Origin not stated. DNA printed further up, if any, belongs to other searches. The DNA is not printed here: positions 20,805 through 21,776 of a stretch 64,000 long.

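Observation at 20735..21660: AT-rich islet with an orphan 223-aa gene under a promoter occluded by SOS-box-like palindromes, divergent from lexA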

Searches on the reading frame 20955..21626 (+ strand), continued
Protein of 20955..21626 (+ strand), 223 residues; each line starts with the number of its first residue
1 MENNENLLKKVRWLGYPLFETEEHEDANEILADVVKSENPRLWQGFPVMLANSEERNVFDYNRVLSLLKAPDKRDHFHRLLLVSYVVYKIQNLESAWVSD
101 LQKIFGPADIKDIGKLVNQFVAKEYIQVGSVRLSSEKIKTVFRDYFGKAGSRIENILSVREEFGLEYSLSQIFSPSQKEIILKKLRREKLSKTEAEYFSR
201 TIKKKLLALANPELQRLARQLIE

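Call 48: search_protein_families(library=pfam, proteins=[L087:2842-3255:+, L087:1789-2754:+], max_evalue=10)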
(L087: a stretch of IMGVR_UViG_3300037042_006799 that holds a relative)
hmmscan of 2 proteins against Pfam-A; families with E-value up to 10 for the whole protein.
L087:2842-3255:+ (138 aa): 4 families
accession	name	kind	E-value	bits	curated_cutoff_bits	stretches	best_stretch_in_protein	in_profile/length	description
PF13392.12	HNH_3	-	1.5e-06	28.1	24.8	1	8-45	5-41/46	HNH endonuclease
PF04675.19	DNA_ligase_A_N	-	0.0092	16.6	24.6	1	64-128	94-169/174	DNA ligase N terminus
PF23018.2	Cypovirus_WIV_4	-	0.028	15.2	28.2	1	29-76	49-94/105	Cypovirus WIV domain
PF17075.10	RRT14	-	0.1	13.2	27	1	42-124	41-123/196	Regular of rDNA transcription protein 14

L087:1789-2754:+ (322 aa): 12 families
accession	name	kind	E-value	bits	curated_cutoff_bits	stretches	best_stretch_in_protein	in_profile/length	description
PF00154.27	RecA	-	5.9e-32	111.6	27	1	38-262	5-225/262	recA bacterial DNA recombination protein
PF13401.12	AAA_22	-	3.8e-07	30.9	27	1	83-182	6-105/130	AAA domain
PF08423.17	Rad51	-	6.5e-07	29.3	22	1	66-284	10-238/244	Rad51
PF03796.21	DnaB_C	-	1.1e-06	28.7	27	2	65-121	3-59/255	DnaB-like helicase C terminal domain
PF13481.12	AAA_25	-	1.3e-05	25.3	27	1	81-184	32-166/195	AAA domain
PF06745.19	ATPase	-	0.00021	21.2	26.6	1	65-224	2-163/231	KaiC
PF13479.12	AAA_24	-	0.00044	20.6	27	1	85-207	5-116/195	AAA domain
PF01637.24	ATPase_2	-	0.003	17.8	33.2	1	82-173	20-122/225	ATPase domain predominantly from Archaea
PF00004.35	AAA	-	0.0038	18.1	21.2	1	85-201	1-92/131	ATPase family associated with various cellular activities (AAA)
PF13173.12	AAA_14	-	0.0043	17.5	27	1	83-177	3-106/129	AAA domain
PF13191.12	AAA_16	-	0.042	14.8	32.6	1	82-128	24-64/167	AAA ATPase domain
PF00582.32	Usp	-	0.62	11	24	1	137-224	6-71/141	Universal stress protein family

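Call 52: search_protein_representatives(alignment_id=A2)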
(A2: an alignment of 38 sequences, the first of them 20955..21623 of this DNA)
Query: 38 sequences, 222 profile positions. Proteins with E-value up to 0.001 (for the whole library): 481; up to 1e-10: 335; up to 1e-30: 139. The best 150 are listed.
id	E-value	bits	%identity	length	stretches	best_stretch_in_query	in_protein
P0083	2.5e-88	311.9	-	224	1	2-221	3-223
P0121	8.8e-85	300.3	-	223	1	3-222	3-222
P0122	9.4e-81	287.2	-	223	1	2-221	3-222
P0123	4.8e-80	284.8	-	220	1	1-221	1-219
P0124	2.9e-76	272.4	-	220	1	1-221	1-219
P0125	1.9e-75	269.8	-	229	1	1-222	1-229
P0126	4.9e-75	268.4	-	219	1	1-222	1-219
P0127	1.9e-73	263.3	-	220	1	2-220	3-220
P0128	2.6e-73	262.8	-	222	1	1-221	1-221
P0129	1.1e-72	260.7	-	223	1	1-222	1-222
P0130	8.4e-72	257.9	-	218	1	2-220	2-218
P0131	3.5e-71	255.9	-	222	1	1-221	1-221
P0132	3.5e-71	255.9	-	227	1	1-221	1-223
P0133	1.3e-70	254.0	-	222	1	3-221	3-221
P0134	2.6e-70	253.0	-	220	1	3-222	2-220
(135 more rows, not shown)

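Call 53: search_protein_families(library=pfam, alignment_id=A5, max_evalue=0.00001)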
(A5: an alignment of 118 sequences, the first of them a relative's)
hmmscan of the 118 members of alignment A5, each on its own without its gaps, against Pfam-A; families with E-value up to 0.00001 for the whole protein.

A. member 1, L033:3561-4382:+ (274 aa): 1 family
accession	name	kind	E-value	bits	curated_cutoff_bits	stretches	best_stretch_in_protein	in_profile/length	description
PF08843.17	AbiEii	-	2.5e-27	96.8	22.5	1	34-250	6-229/238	Nucleotidyl transferase AbiEii toxin, Type IV TA system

B. families by the number of members that match (of 118 scanned): 141 families (the first 25 are shown)
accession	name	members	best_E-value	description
PF13635.12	DUF4143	5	6.4e-43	Domain of unknown function (DUF4143)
PF13173.12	AAA_14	5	8.1e-29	AAA domain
PF02661.23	Fic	3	9.8e-19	Fic/DOC family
PF01583.26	APS_kinase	2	1.7e-61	Adenylylsulphate kinase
PF00009.33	GTP_EFTU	2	2.3e-52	Elongation factor Tu GTP binding domain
PF00483.29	NTP_transferase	2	1.2e-48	Nucleotidyl transferase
PF01050.24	MannoseP_isomer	2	4.6e-43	Mannose-6-phosphate isomerase C-terminal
PF10543.14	ORF6N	2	5.5e-31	ORF6N domain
PF22640.1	ManC_GMP_beta-helix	2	1.4e-20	MannoseP isomerase/GMP-like beta-helix domain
PF05973.20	Gp49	2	2.7e-19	Phage derived protein Gp49-like (DUF891)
PF03144.31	GTP_EFTU_D2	2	2.2e-10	Elongation factor Tu domain 2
PF07883.17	Cupin_2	2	3e-08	Cupin domain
PF01926.29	MMR_HSR1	2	5.3e-07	50S ribosome-binding GTPase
PF12804.13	NTP_transf_3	2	5.6e-07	MobA-like NTP transferase domain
PF13671.12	AAA_33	2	7e-07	AAA domain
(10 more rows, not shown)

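Call 59: find_homologous_proteins(query=L001:5424-6008:+, max_evalue=0.001)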
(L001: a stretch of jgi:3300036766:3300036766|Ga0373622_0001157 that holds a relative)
Query L001:5424-6008:+ (195 aa): 1148 proteins with E <= 0.001 among 1342 candidates; the best 120 are listed.
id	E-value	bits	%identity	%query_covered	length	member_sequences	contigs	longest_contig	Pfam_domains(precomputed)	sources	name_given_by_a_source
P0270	3.8e-113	394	91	100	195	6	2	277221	PF19502.6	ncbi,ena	-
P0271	1.0e-107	376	87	100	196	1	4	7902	PF19502.6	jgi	jgi:hypothetical protein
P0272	5.8e-106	370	86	100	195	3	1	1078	PF19502.6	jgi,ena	-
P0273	1.4e-105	369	87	100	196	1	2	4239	PF19502.6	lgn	-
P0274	7.2e-105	367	83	100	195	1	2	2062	PF19502.6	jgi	jgi:hypothetical protein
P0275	1.5e-104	366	86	100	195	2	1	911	PF19502.6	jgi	jgi:hypothetical protein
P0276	3.2e-103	362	81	100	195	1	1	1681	PF19502.6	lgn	-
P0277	4.0e-103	361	82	100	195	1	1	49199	PF19502.6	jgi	jgi:hypothetical protein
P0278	4.3e-103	361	84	100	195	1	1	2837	PF19502.6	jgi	jgi:hypothetical protein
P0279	4.7e-103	361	88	97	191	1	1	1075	PF19502.6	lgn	-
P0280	1.0e-102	360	82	100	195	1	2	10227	PF19502.6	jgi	jgi:hypothetical protein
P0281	1.3e-102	360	84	100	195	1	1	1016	PF19502.6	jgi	jgi:hypothetical protein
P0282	2.1e-101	356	79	100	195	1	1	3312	PF19502.6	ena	-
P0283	4.3e-101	355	79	100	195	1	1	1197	PF19502.6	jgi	jgi:hypothetical protein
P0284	2.5e-100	352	82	100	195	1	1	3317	PF19502.6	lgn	-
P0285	6.7e-100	351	79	100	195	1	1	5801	PF19502.6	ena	-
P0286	4.2e-99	348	79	100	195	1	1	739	PF19502.6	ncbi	-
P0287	6.3e-99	348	77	100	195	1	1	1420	PF19502.6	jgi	-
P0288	6.7e-99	347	78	100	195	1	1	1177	PF19502.6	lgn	-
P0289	1.4e-98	346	78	100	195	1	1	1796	PF19502.6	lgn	-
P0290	1.2e-97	343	79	100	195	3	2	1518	PF19502.6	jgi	jgi:hypothetical protein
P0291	4.8e-97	341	77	100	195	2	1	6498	PF19502.6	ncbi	-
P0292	1.7e-96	340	77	100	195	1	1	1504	PF19502.6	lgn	-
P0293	1.8e-95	336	77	100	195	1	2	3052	PF19502.6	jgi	-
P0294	5.2e-95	335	76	100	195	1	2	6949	PF19502.6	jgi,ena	-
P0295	1.3e-94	334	77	100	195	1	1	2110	PF19502.6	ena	-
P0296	4.8e-92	325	75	99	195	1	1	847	PF19502.6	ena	-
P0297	8.1e-87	308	74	100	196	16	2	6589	PF19502.6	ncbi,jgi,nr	ncbi:MAG: hypothetical protein NTV82_15360 [Candidatus Aminicenantes bacterium]|jgi:hypothetical pro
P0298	1.5e-79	284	66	97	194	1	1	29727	PF19502.6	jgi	jgi:hypothetical protein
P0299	1.6e-79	284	66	96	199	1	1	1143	PF19502.6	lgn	-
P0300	4.6e-79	283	67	97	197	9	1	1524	PF19502.6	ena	-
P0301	9.9e-79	282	66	97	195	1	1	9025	PF19502.6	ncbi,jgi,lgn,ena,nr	ncbi:MAG: hypothetical protein KKD11_04550 [Candidatus Omnitrophica bacterium]|nr:hypothetical prote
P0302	1.7e-78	281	64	97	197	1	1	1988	PF19502.6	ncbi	-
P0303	2.4e-78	280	65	99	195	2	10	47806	PF19502.6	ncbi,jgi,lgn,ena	-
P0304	3.2e-78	280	64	99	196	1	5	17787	PF19502.6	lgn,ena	-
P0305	3.4e-78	280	66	97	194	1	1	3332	PF19502.6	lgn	-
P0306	5.0e-78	279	65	97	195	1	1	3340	PF19502.6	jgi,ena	-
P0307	7.2e-78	279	66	97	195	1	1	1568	PF19502.6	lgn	-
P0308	3.2e-77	277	64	97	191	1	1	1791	PF19502.6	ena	-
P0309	3.4e-77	277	65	97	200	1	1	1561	PF19502.6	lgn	-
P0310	3.4e-77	277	64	97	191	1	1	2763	PF19502.6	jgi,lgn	-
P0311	3.5e-77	277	64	94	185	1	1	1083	PF19502.6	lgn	-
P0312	4.1e-77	276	65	95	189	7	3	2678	PF19502.6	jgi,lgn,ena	-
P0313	4.1e-77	276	64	99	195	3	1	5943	PF19502.6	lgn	-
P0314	4.4e-77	276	63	99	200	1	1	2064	PF19502.6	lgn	-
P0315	4.5e-77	276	65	97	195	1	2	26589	PF19502.6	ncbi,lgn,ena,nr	ncbi:hypothetical protein KAR91_78270 [Candidatus Pacearchaeota archaeon]|nr:hypothetical protein [C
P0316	5.0e-77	276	64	97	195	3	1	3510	PF19502.6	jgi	-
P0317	5.7e-77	276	63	99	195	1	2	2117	PF19502.6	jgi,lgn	-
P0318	5.8e-77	276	63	97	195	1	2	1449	PF19502.6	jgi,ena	-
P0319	8.0e-77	275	65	97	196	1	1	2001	PF19502.6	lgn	-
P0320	8.0e-77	275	63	97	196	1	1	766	PF19502.6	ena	-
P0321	2.0e-76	274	64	97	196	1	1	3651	PF19502.6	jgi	jgi:hypothetical protein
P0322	2.4e-76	274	62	100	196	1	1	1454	PF19502.6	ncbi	-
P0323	2.5e-76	274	64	98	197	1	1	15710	PF19502.6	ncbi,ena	-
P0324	3.0e-76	274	63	100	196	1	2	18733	PF19502.6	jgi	jgi:hypothetical protein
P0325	3.3e-76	273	64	97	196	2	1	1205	PF19502.6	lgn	-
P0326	3.5e-76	273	64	97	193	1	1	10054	PF19502.6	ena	-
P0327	3.5e-76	273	63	97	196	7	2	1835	PF19502.6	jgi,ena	jgi:hypothetical protein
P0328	3.9e-76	273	63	100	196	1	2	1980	PF19502.6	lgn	-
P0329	4.4e-76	273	63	97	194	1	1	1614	PF19502.6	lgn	-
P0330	4.8e-76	273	64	97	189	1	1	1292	PF19502.6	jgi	jgi:hypothetical protein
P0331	4.9e-76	273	65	97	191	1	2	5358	PF19502.6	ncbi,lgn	-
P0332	5.1e-76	273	65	97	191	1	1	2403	PF19502.6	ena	-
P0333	5.7e-76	273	64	97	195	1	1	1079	PF19502.6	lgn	-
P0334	5.8e-76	273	64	100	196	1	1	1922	PF19502.6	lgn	-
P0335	6.0e-76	273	64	97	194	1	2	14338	PF19502.6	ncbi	-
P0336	6.2e-76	273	64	97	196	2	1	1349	PF19502.6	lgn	-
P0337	6.2e-76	273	64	97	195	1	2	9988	PF19502.6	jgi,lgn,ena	-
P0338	6.8e-76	272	64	98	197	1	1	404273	PF19502.6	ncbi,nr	ncbi:MAG: hypothetical protein P9L93_06335 [Candidatus Gorgyraea atricola]|nr:hypothetical protein [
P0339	8.1e-76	272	63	99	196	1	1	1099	PF19502.6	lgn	-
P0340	8.3e-76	272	63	97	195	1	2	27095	PF19502.6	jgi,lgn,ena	-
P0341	1.0e-75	272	63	97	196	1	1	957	PF19502.6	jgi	jgi:hypothetical protein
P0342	1.0e-75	272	64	97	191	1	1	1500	PF19502.6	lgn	-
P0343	1.0e-75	272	65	97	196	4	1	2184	PF19502.6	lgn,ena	-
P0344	1.1e-75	272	64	97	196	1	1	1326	PF19502.6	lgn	-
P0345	1.3e-75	272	64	97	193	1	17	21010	PF19502.6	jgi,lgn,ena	-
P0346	1.3e-75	272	63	97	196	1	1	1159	PF19502.6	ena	-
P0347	1.4e-75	271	63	97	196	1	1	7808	PF19502.6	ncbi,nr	ncbi:MAG: hypothetical protein HZA27_00565 [Candidatus Omnitrophica bacterium]|nr:hypothetical prote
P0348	1.6e-75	271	62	97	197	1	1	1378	PF19502.6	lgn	-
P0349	1.7e-75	271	63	99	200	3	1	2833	PF19502.6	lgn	-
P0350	1.8e-75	271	72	90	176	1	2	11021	-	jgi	-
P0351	1.9e-75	271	66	97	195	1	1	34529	PF19502.6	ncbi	ncbi:MAG: DUF6036 family nucleotidyltransferase [Planctomycetota bacterium]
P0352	1.9e-75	271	63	100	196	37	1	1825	PF19502.6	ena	-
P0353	2.6e-75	271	65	97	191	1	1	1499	PF19502.6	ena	-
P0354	3.0e-75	270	63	100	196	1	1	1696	PF19502.6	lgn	-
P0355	3.5e-75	270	64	96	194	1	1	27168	PF19502.6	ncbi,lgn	ncbi:MAG: DUF6036 family nucleotidyltransferase [Candidatus Omnitrophota bacterium]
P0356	3.8e-75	270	63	97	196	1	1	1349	PF19502.6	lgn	-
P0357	6.4e-75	269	64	96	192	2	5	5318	PF19502.6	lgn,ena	-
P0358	6.7e-75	269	64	97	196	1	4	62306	PF19502.6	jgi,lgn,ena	jgi:hypothetical protein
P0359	6.9e-75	269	63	97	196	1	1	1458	PF19502.6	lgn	-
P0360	7.0e-75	269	61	98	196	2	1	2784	PF19502.6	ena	-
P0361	7.3e-75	269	63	97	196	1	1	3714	PF19502.6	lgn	-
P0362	8.4e-75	269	61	97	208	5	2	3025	PF19502.6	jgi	-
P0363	8.6e-75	269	62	96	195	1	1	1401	PF19502.6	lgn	-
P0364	1.0e-74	269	66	94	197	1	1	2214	PF19502.6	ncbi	-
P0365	1.1e-74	268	65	96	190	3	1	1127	PF19502.6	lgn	-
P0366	1.1e-74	268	62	97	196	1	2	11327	PF19502.6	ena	-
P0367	1.2e-74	268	61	98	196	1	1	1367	PF19502.6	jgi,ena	-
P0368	1.2e-74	268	64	98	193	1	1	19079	PF19502.6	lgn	-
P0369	1.2e-74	268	63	96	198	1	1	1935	PF19502.6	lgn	-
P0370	1.3e-74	268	62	97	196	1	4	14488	PF19502.6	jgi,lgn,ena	-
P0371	1.3e-74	268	63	98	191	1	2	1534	PF19502.6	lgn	-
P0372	1.3e-74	268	63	97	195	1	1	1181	PF19502.6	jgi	-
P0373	1.3e-74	268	64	95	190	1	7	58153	PF19502.6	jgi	-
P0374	1.5e-74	268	61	98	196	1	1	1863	PF19502.6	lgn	-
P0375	1.6e-74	268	63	97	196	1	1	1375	PF19502.6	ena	-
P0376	1.6e-74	268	63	97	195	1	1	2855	PF19502.6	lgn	-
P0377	1.6e-74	268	63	97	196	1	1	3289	PF19502.6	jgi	-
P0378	1.7e-74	268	64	97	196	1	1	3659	PF19502.6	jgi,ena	-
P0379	1.7e-74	268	64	97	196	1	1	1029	PF19502.6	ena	-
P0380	1.7e-74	268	62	99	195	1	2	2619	PF19502.6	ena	-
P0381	2.4e-74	267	63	96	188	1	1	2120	PF19502.6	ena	-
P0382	2.5e-74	267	65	92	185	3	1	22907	PF19502.6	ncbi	ncbi:MAG: DUF6036 family nucleotidyltransferase [bacterium]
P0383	2.7e-74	267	61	97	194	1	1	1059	PF19502.6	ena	-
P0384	2.8e-74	267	64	96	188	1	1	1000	PF19502.6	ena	-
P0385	2.9e-74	267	63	96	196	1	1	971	PF19502.6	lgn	-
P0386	3.3e-74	267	63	96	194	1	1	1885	PF19502.6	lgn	-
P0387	3.3e-74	267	62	100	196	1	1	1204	PF19502.6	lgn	-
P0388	3.3e-74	267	62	98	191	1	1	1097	PF19502.6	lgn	-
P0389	4.1e-74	267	62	100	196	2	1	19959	PF19502.6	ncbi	-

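Call 61: fold_search(model_id=the predicted structure, library=pdb)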
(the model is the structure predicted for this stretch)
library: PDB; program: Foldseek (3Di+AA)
matches with E <= 10: 255; with E <= 0.001: 0
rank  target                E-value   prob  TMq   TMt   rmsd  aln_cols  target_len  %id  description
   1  5cwk                  5.5e-01  0.21  0.20  0.24  13.3       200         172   14  Crystal structure of de novo designed helical repeat protein DHR53 (released 2015-12-16)
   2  2pf4_B                6.6e-01  0.13  0.21  0.12  14.8       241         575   13  Crystal structure of the full-length simian virus 40 small t antigen complexed with the protein phosphatase 2A Aalpha  (released 2007-08-07)
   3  6zfg_B                7.3e-01  0.12  0.20  0.19  18.2       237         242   16  14-3-3 zeta chimera with 18E6 and fusicoccin (released 2021-02-17)
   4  9n6z_SP               7.7e-01  0.28  0.28  0.05  12.5       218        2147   12  SSU processome maturation and disassembly, State D (released 2025-11-05)
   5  4d4e_A                8.0e-01  0.16  0.23  0.22  14.2       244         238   13  Crystal structure of computationally designed armadillo repeat proteins for modular peptide recognition. (released 2016-01-13)
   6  1jpp_B                1.1e+00  0.12  0.22  0.12  15.8       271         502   12  The Structure of a beta-Catenin Binding Repeat from Adenomatous Polyposis Coli (APC) in Complex with beta-Catenin (released 2002-01-16)
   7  5cwd                  1.2e+00  0.11  0.18  0.22  16.1       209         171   10  Crystal structure of de novo designed helical repeat protein DHR7 (released 2015-12-16)
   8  6exn_H                1.2e+00  0.06  0.15  0.10  23.9       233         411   16  Post-catalytic P complex spliceosome with 3' splice site docked (released 2018-01-17)
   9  4d49_A                1.3e+00  0.20  0.29  0.28  14.7       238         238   10  Crystal structure of computationally designed armadillo repeat proteins for modular peptide recognition. (released 2016-01-13)
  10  3ouw_A                1.4e+00  0.11  0.22  0.13  16.2       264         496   12  Structure of beta-catenin with Lef-1 (released 2010-11-24)
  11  6f09_R                1.4e+00  0.09  0.20  0.20  18.0       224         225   14  Binary complex of 14-3-3 zeta with ubiquitin specific protease 8 (USP8) pSer718 peptide (released 2018-03-07)
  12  8p1h_B                1.4e+00  0.09  0.20  0.19  18.7       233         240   15  Crystal structure of the chimera of human 14-3-3 zeta and phosphorylated cytoplasmic loop fragment of the alpha7 acety (released 2023-10-18)
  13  2v7d_B                1.4e+00  0.08  0.18  0.20  18.1       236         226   16  14-3-3 protein zeta in complex with Thr758 phosphorylated integrin beta2 peptide (released 2008-06-24)
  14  5i9f_A                1.4e+00  0.08  0.16  0.10  18.0       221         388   14  Crystal structure of designed pentatricopeptide repeat protein dPPR-U10 in complex with its target RNA U10 (released 2016-04-27)
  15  6w2q                  1.4e+00  0.10  0.20  0.22  17.4       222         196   10  Junction 34, DHR53-DHR4 (released 2020-04-15)
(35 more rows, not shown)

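Call 63: search_solved_structures(query=A6, max_evalue=10)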
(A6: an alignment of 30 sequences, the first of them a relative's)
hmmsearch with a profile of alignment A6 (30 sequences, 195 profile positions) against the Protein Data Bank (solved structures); distinct sequences matched with E-value up to 10: 1.
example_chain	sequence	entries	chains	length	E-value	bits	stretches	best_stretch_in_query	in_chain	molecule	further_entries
8ejm_B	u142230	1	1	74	1.8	11.6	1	52-83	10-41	SURP and G-patch domain-containing protein 1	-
